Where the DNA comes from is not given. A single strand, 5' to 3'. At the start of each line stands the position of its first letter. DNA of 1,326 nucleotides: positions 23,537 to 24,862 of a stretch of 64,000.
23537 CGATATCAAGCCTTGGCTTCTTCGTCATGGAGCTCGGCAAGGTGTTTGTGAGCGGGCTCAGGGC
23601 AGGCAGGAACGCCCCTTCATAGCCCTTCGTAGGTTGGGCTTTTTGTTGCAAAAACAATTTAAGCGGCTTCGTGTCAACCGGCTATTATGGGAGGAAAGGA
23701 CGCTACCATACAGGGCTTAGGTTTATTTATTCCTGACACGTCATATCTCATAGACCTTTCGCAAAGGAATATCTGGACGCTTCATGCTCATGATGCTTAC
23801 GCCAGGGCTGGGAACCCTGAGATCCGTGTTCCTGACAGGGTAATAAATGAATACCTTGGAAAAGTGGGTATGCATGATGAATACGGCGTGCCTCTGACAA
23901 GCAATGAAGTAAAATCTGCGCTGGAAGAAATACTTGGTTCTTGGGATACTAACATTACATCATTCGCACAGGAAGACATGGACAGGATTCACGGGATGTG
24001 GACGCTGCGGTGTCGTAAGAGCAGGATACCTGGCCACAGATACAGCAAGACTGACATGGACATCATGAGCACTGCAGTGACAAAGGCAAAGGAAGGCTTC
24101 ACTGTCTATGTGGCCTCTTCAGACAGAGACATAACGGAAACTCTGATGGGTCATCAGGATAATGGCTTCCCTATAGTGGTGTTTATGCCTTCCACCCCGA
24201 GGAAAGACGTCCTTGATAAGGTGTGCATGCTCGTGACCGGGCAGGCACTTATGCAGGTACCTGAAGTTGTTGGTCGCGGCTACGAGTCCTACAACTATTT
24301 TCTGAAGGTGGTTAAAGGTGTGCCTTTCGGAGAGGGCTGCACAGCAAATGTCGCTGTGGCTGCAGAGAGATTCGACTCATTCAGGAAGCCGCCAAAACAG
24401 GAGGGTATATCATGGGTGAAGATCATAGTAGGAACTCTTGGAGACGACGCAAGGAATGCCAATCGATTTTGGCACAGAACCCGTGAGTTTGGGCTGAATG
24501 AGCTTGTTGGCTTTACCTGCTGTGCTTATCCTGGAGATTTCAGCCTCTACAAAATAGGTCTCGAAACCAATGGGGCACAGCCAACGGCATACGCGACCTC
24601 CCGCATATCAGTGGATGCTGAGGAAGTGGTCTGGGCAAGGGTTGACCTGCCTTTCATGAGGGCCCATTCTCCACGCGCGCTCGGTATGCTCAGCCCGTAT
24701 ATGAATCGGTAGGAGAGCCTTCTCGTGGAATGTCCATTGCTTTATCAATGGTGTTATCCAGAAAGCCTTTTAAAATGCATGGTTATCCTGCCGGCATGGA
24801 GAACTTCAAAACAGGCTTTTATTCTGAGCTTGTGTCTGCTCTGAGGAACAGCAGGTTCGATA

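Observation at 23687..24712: Stand-alone 341-aa PIN-domain protein with a novel C-terminal half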

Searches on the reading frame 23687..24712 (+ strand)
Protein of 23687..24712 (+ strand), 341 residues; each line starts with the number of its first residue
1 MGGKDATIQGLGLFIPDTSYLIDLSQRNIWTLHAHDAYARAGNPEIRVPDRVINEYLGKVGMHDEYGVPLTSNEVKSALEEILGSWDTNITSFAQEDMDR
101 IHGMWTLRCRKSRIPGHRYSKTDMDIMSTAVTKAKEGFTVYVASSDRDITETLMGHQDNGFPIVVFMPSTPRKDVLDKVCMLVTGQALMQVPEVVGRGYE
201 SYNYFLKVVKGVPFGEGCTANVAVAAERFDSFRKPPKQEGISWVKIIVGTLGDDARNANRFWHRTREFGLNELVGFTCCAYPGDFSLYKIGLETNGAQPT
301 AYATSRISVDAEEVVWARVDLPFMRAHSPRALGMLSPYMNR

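Call 3: search_protein_families(library=pfam, proteins=[window:23687-24712:+], max_evalue=1)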
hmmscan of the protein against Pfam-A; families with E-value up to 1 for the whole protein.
window:23687-24712:+ (341 aa): 0 families

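Call 4: search_protein_families(library=ncbifam, proteins=[window:23687-24712:+], max_evalue=10)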
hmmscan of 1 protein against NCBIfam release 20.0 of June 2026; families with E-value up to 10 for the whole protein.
window:23687-24712:+ (341 aa): 1 family
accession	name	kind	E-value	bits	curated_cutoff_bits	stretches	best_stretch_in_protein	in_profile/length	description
TIGR02122.1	TRAP_TAXI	subfamily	0.012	14.5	84.35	1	75-133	201-258/320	TAXI family TRAP transporter solute-binding subunit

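Call 5: search_solved_structures(query=window:23687-24712:+, max_evalue=10, show_alignments=2)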
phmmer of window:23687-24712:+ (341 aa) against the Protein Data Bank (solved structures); distinct sequences matched with E-value up to 10: 3.
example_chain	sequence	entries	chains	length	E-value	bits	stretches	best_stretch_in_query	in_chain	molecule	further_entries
2lnd_A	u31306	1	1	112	0.0058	18.7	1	121-175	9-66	DE NOVO DESIGNED PROTEIN, PFK fold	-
2lvb_A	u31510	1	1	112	0.0063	18.6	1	121-175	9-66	DE NOVO DESIGNED PFK fold PROTEIN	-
2lrn_A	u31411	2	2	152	0.95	11.4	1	134-214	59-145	Thiol:disulfide interchange protein | Putative thiol-disulfide oxidoreductase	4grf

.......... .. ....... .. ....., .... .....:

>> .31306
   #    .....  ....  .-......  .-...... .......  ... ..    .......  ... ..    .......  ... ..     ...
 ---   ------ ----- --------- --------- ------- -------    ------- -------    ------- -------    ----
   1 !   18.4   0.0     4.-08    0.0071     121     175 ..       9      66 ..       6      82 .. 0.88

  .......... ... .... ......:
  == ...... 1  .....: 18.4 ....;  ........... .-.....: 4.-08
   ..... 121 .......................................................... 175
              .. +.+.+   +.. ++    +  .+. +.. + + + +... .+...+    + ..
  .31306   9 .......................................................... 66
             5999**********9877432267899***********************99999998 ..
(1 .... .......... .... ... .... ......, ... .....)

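Call 6: find_homologous_proteins(query=window:23687-24712:+, max_evalue=0.001)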
Query window:23687-24712:+ (341 aa): 1 proteins with E <= 0.001 among 1230 candidates.
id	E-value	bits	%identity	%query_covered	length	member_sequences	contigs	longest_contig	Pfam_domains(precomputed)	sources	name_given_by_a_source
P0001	1.0e-233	792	100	100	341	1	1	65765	-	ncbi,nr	ncbi:hypothetical protein HY640_02765 [Candidatus Woesearchaeota archaeon]|nr:hypothetical protein [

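Call 13: search_protein_families(library=phrogs, proteins=[window:23687-24712:+], max_evalue=10)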
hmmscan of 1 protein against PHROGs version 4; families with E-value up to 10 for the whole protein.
window:23687-24712:+ (341 aa): 1 family
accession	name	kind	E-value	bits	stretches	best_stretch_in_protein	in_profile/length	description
phrog_25599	-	unknown function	0.03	15.5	1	70-115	29-72/80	-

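Call 14: search_protein_families(library=padloc, proteins=[window:23687-24712:+], max_evalue=10)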
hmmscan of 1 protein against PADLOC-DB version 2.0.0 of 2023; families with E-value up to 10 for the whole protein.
window:23687-24712:+ (341 aa): 0 families

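Call 15: find_encoding_contigs(protein=window:23687-24712:+, flank=10000, max_places=6)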
Protein window:23687-24712:+ (341 aa): no gene with exactly this product is on record in the collection.

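Call 16: predict_structure(protein=window:23687-24712:+)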
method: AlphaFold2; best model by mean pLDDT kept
length: 341 residues; sequences in the alignment: 1
mean_pLDDT: 31.3   pTM: 0.19
mean pLDDT of the five models: 31.3, 30.4, 29.8, 27.7, 26.5
residues with pLDDT >= 90: 0; 70-90: 0; 50-70: 0; < 50: 341
segments of 3 or more residues with pLDDT < 50: 1-341
pLDDT, mean of each block of 10 residues (from residue 1): 29 35 35 31 34 36 38 44 35 28 25 27 31 32 36 36 33 31 27 26 27 27 27 25 27 31 32 31 36 32 36 31 28 26 22
secondary structure, 60 per line:
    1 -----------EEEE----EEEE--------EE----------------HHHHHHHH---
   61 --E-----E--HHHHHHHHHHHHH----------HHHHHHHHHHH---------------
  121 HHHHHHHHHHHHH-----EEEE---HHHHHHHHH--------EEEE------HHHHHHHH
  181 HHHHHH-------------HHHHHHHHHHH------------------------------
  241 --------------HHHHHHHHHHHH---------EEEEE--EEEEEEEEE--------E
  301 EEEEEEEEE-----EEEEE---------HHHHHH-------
elements in order: E12-15 E20-23 H50-57 H72-84 H95-105 H121-133 E139-142 H146-154 E163-166 H173-186 H200-210 H255-266 E276-280 E283-291 E300-309 E315-319 H329-334

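Call 25: search_protein_representatives(protein=window:23687-24712:+)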
Query: 341 residues. Proteins with E-value up to 0.001 (for the whole library): 11; up to 1e-10: 3; up to 1e-30: 2. The best 11 are listed.
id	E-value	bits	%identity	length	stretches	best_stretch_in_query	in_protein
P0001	3.3e-234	792.2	100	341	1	1-341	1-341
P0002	3.0e-41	157.8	40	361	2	14-289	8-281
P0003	9.6e-27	110.1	36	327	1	14-250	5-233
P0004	1.6e-06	43.6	32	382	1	15-192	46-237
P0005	4.9e-06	42.0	29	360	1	9-233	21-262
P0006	5.1e-06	41.9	33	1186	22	243-282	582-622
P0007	5.3e-06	41.9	29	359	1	1-246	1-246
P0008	8.9e-06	41.2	30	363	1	14-193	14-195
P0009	2.7e-05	39.6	31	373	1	13-255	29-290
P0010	4.2e-04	35.7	31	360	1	13-234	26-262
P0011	4.6e-04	35.5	26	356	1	10-251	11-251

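Call 28: search_protein_families(library=pfam, alignment_id=A1, max_evalue=1)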
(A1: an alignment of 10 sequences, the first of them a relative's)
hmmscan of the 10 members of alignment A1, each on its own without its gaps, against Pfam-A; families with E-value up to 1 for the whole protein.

A. member 1, P0001 (341 aa): 0 families

B. families by the number of members that match (of 10 scanned): 6 families
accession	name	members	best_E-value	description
PF16289.11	PIN_12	3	5.8e-05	PIN domain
PF25460.1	Beta-prop_Aladin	1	0.0019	Aladin seven-bladed propeller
PF05035.17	DGOK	1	0.049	2-keto-3-deoxy-galactonokinase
PF17648.7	Luciferase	1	0.059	Luciferase domain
PF13638.12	PIN_4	1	0.077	PIN domain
PF13188.13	PAS_8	1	0.17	PAS domain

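Call 29: search_solved_structures(query=A1, max_evalue=10, show_alignments=3)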
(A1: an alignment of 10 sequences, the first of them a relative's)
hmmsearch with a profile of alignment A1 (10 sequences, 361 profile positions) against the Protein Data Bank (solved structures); distinct sequences matched with E-value up to 10: 3.
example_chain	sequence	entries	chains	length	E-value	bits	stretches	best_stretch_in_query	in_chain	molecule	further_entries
6xeh_A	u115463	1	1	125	0.028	16.6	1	139-160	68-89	DE NOVO DESIGNED OR386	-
4pqg_A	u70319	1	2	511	0.24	13.5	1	217-330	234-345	Glycosyltransferase Gtf1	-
1sql_A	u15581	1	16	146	0.32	13.1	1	213-307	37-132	dihydroneopterin aldolase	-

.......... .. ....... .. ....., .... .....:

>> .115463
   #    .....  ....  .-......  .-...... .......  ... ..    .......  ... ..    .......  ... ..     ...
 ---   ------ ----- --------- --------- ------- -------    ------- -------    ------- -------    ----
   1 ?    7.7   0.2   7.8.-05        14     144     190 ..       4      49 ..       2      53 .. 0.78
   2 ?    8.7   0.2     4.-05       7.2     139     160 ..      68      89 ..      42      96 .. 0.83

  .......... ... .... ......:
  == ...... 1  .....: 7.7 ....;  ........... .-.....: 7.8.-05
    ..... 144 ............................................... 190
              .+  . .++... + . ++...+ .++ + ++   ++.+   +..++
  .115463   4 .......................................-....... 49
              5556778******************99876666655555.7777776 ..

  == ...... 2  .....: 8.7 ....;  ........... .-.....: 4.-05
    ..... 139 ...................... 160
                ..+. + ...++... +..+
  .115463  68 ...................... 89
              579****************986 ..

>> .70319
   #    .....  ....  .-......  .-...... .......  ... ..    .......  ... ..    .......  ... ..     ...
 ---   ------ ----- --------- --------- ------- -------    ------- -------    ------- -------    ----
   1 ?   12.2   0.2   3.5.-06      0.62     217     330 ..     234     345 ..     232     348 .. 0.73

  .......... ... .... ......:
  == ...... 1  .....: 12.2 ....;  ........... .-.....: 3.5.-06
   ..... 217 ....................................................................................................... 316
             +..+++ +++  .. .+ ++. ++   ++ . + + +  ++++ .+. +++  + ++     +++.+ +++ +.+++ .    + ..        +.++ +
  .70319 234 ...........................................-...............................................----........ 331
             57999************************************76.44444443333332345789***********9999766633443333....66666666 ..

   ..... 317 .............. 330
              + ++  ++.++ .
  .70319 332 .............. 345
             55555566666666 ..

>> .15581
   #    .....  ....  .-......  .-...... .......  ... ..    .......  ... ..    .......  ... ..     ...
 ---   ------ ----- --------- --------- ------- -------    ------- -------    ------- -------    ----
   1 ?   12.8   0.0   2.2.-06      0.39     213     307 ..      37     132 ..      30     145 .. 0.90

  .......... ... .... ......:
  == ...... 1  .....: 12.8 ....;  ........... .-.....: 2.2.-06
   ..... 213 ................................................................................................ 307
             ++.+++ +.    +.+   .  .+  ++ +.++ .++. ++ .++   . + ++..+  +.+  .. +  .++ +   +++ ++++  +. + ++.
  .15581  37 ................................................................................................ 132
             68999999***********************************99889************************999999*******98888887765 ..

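Call 30: find_homologous_proteins(query=A1, max_evalue=0.001)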
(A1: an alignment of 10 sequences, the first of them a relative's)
Query A1 (10 sequences) (341 aa, profile of the alignment): 2 proteins with E <= 0.001 among 6519 candidates.
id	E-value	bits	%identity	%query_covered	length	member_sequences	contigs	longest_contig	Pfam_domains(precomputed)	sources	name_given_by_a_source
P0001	9.4e-107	375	100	100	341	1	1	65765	-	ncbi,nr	ncbi:hypothetical protein HY640_02765 [Candidatus Woesearchaeota archaeon]|nr:hypothetical protein [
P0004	4.5e-91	324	29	51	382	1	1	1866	-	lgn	-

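Call 31: search_protein_families(library=pfam, proteins=[P0002, P0003, P0004, P0005, P0007, P0008, P0009, P0010, P0011], max_evalue=5)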
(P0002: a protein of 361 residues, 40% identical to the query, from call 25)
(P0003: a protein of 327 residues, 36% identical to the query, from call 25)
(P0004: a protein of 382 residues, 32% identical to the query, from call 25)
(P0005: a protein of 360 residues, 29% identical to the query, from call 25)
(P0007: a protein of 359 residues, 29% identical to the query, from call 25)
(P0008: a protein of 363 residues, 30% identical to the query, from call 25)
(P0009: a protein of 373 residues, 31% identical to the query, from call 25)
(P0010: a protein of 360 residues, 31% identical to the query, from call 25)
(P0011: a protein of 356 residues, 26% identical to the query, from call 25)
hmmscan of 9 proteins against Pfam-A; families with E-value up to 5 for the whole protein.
P0002 (361 aa): 0 families

P0003 (327 aa): 3 families
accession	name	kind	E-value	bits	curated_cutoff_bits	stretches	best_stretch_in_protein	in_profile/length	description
PF16289.11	PIN_12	-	5.8e-05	24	32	1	6-53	2-51/172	PIN domain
PF25460.1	Beta-prop_Aladin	-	0.0019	17.8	171.1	1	87-168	174-243/340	Aladin seven-bladed propeller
PF17648.7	Luciferase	-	0.059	14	23.7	1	276-305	8-37/63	Luciferase domain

P0004 (382 aa): 0 families

P0005 (360 aa): 0 families

P0007 (359 aa): 1 family
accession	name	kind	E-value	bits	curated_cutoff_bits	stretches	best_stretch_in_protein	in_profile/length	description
PF16289.11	PIN_12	-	0.18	12.6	32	0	15-63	2-50/172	PIN domain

P0008 (363 aa): 2 families
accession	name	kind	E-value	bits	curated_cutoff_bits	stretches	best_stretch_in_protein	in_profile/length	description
PF16289.11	PIN_12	-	0.0055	17.6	32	1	15-65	2-54/172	PIN domain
PF05035.17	DGOK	-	0.049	13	25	1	309-350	118-159/281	2-keto-3-deoxy-galactonokinase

P0009 (373 aa): 1 family
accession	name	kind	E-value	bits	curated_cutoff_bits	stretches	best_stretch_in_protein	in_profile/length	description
PF13188.13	PAS_8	-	0.17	12.3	21.8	1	311-339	2-28/65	PAS domain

P0010 (360 aa): 0 families

P0011 (356 aa): 1 family
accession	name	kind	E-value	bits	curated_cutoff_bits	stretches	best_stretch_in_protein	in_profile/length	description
PF13638.12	PIN_4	-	0.077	13.7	21.9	1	15-134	1-103/132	PIN domain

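Call 34: find_encoding_contigs(protein=P0002, flank=8000, max_places=4)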
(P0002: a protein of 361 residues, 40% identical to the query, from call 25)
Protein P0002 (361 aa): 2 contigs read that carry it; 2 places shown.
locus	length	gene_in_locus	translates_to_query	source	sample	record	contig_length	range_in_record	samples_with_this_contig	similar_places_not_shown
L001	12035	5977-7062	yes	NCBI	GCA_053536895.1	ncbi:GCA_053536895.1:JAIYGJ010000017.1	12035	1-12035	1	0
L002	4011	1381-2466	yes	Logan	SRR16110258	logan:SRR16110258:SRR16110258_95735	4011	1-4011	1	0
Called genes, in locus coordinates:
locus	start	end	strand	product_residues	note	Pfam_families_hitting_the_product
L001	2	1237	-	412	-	?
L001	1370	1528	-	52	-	-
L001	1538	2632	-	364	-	-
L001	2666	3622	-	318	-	-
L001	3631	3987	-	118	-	-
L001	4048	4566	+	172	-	PF01864:CarS-like, PF01148:CTP_transf_1 (weak)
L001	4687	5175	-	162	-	PF09335:VTT_dom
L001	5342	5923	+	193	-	PF01066:CDP-OH_P_transf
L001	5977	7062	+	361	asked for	-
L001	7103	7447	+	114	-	PF01981:PTH2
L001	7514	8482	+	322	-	PF01142:TruD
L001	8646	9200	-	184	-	-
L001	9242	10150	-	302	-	-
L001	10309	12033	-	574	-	?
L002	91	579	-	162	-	PF09335:VTT_dom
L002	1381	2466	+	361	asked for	-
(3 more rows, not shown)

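Call 35: find_encoding_contigs(protein=P0003, flank=8000, max_places=3)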
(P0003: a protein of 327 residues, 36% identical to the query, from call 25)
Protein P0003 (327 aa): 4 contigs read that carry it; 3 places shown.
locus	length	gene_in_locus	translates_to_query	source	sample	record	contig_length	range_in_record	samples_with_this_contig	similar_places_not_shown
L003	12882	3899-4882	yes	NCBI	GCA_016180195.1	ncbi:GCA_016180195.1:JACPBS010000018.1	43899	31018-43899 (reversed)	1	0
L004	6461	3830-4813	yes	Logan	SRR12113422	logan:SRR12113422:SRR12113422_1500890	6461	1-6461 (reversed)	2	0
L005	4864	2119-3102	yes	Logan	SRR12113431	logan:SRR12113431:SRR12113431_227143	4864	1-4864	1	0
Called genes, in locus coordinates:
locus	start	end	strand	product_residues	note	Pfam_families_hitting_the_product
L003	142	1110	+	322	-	PF01073:3Beta_HSD, PF01370:Epimerase, PF02719:Polysacc_synt_2, PF04321:RmlD_sub_bind, PF05368:NmrA, PF16363:GDP_Man_Dehyd, PF07993:NAD_binding_4, PF13460:NAD_binding_10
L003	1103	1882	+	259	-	PF00535:Glycos_transf_2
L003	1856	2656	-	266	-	-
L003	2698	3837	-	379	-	PF01041:DegT_DnrJ_EryC1, PF01212:Beta_elim_lyase (weak)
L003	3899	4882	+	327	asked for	-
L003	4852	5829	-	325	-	PF00106:adh_short (weak), PF01073:3Beta_HSD, PF01370:Epimerase, PF02719:Polysacc_synt_2, PF04321:RmlD_sub_bind, PF07993:NAD_binding_4 (faint), PF16363:GDP_Man_Dehyd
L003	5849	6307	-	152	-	-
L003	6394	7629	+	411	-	PF01041:DegT_DnrJ_EryC1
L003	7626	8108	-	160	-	-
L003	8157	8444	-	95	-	-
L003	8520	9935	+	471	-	PF01943:Polysacc_synt, PF13440:Polysacc_synt_3, PF03023:MurJ, PF01554:MatE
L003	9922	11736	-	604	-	-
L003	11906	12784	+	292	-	PF00535:Glycos_transf_2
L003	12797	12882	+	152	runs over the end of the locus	PF04073:tRNA_edit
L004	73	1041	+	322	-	PF01073:3Beta_HSD, PF01370:Epimerase, PF02719:Polysacc_synt_2, PF04321:RmlD_sub_bind, PF05368:NmrA, PF16363:GDP_Man_Dehyd, PF07993:NAD_binding_4, PF13460:NAD_binding_10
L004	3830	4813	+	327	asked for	-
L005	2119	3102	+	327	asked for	-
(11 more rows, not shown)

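Call 36: find_encoding_contigs(protein=P0005, flank=8000, max_places=3)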
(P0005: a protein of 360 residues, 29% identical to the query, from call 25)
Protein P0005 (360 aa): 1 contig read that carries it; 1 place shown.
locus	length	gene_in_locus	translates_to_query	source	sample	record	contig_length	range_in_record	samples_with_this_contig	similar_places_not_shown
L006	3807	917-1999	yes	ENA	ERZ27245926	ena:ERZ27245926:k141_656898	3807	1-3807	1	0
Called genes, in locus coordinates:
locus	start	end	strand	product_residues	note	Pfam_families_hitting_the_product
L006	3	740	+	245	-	?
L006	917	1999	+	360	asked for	-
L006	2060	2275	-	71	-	-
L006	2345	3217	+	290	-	-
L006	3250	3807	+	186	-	?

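Call 37: find_encoding_contigs(protein=P0007, flank=8000, max_places=3)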
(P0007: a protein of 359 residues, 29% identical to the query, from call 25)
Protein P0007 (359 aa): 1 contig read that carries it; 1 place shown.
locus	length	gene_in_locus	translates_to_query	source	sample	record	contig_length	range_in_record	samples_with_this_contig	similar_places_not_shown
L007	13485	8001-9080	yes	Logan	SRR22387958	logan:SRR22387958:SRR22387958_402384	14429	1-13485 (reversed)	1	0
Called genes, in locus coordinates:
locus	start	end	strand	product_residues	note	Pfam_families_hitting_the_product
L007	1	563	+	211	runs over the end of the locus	PF14602:Hexapep_2 (faint), PF00132:Hexapep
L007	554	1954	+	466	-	PF00133:tRNA-synt_1 (faint), PF01406:tRNA-synt_1e, PF01921:tRNA-synt_1f (faint), PF09334:tRNA-synt_1g, PF09190:DALR_2, PF23493:CysS_C (weak)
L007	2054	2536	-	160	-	-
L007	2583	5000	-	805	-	PF00133:tRNA-synt_1, PF01406:tRNA-synt_1e (faint), PF09334:tRNA-synt_1g, PF08264:Anticodon_1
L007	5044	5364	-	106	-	PF00581:Rhodanese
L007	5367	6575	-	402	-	PF05496:RuvB_N (weak), PF05673:DUF815 (weak), PF01695:IstB_IS21 (weak), PF13173:AAA_14 (weak), PF00004:AAA, PF25361:AAA_lid_RFC1 (weak), PF16193:AAA_assoc_2 (weak), PF21960:RCF1-5-like_lid (weak), +3 more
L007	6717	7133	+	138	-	-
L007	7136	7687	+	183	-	-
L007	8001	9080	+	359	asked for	-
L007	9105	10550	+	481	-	PF00209:SNF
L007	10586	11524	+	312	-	PF03741:TerC, PF04332:DUF475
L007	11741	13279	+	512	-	PF28494:GlyRS_ins_1 (faint), PF00587:tRNA-synt_2b (weak), PF03129:HGTP_anticodon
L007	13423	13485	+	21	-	?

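Call 38: find_encoding_contigs(protein=P0008, flank=8000, max_places=3)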
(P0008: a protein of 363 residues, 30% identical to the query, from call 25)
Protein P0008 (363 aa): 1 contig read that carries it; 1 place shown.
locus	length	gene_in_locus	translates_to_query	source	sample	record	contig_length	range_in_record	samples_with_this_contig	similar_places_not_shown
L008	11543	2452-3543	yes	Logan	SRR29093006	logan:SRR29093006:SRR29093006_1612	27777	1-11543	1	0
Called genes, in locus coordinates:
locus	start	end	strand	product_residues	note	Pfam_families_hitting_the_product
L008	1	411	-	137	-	?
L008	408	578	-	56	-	-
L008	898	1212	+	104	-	PF01906:YbjQ_1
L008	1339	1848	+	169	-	-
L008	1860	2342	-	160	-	PF01625:PMSR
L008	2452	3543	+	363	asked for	PF26425:PIN_halo (faint)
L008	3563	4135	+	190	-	PF02163:Peptidase_M50 (faint)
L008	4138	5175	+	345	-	PF01571:GCV_T, PF08669:GCV_T_C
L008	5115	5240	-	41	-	-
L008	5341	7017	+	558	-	PF01656:CbiA (weak), PF06418:CTP_synth_N, PF00117:GATase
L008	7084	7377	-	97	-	-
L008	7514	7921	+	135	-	PF07884:VKOR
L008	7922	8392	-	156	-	-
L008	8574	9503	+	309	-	PF02355:SecD_SecF_C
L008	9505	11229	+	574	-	PF02355:SecD_SecF_C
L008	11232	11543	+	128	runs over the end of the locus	PF00892:EamA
